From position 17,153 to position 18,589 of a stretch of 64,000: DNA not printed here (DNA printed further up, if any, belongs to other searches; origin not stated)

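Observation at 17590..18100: Third nesting level: a Cys-containing ~160-170-aa insert inside two of the LamG domains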

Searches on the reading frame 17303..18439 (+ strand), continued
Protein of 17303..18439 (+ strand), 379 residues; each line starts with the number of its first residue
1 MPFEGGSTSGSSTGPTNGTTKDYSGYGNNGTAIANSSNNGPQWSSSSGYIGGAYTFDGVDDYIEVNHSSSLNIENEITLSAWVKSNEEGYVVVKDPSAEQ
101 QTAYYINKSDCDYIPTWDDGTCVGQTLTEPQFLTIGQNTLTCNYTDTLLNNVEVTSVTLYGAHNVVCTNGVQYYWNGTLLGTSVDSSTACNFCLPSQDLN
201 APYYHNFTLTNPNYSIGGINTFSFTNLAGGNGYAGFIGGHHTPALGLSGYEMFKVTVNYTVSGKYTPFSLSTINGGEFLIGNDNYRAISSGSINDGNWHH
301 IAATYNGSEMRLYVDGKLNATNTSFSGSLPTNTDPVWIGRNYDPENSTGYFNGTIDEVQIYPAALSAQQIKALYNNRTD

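Call 63: find_encoding_contigs(protein=P0074, flank=3000, max_places=3)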
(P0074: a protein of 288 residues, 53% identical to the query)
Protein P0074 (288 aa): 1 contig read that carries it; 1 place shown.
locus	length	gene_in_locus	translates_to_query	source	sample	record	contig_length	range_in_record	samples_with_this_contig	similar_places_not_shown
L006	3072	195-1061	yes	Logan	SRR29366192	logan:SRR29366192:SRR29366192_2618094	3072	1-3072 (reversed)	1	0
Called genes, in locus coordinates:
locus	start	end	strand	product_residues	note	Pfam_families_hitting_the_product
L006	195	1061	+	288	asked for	-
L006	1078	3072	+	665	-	?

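Call 67: search_protein_families(library=pfam, proteins=[L006:1078-3072:+], max_evalue=0.1)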
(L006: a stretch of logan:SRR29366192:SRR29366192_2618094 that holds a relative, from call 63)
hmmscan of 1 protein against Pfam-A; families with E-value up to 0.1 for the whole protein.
L006:1078-3072:+ (665 aa): 7 families
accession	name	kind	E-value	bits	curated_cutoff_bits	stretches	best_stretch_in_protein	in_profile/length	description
PF13385.13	Laminin_G_3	-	1.7e-22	80.7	27.6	1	322-419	55-150/151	Concanavalin A-like lectin/glucanases superfamily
PF07705.17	CARDB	-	1.1e-15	58.2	22.7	1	578-665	2-89/101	CARDB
PF02210.31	Laminin_G_2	-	8.5e-06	26.7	22.9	1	330-405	37-119/126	Laminin G domain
PF02973.23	Sialidase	-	8.6e-05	22.6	26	1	356-426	116-188/189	Sialidase, N-terminal domain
PF00054.30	Laminin_G_1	-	0.00018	22.2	24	1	330-388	39-98/131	Laminin G domain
PF20773.4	InhA-like_MAM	-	0.003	17.5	26.9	1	112-163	114-163/191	Immune inhibitor A-like, MAM domain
PF17957.7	Big_7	-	0.025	15.7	24.1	1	592-657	8-70/70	Bacterial Ig domain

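Call 68: search_protein_families(library=ncbifam, proteins=[L006:1078-3072:+, window:17303-18439:+, P0001], max_evalue=0.1)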
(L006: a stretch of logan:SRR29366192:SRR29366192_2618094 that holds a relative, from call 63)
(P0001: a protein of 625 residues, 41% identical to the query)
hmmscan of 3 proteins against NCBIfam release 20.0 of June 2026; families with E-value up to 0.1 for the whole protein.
L006:1078-3072:+ (665 aa): 3 families
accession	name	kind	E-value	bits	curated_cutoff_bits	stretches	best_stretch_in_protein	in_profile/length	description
NF052521.1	TafC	equivalog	9.7e-11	41.4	410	1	337-429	274-366/373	TafC family fimbrial protein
NF038111.1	rhom_dep_M36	equivalog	2.3e-10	38.6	1700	1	55-166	1051-1167/1315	rhombosortase-dependent M36 family metallopeptidase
NF038128.1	choice_anch_J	domain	5.1e-05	23.5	30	1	4-162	16-162/162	choice-of-anchor J domain-containing protein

window:17303-18439:+ (379 aa): 2 families
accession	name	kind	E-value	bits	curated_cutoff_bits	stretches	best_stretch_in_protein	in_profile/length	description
NF052521.1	TafC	equivalog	1.1e-19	70.8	410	2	284-376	270-362/373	TafC family fimbrial protein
NF058597.1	CoaZ_rpt_PGGG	domain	0.00023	21.2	30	1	167-225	29-87/88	choice-of-anchor Z repeating domain-containing protein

P0001 (625 aa): 1 family
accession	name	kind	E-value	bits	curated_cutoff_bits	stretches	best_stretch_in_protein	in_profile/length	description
NF052521.1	TafC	equivalog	2e-12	46.9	410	2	330-425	268-362/373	TafC family fimbrial protein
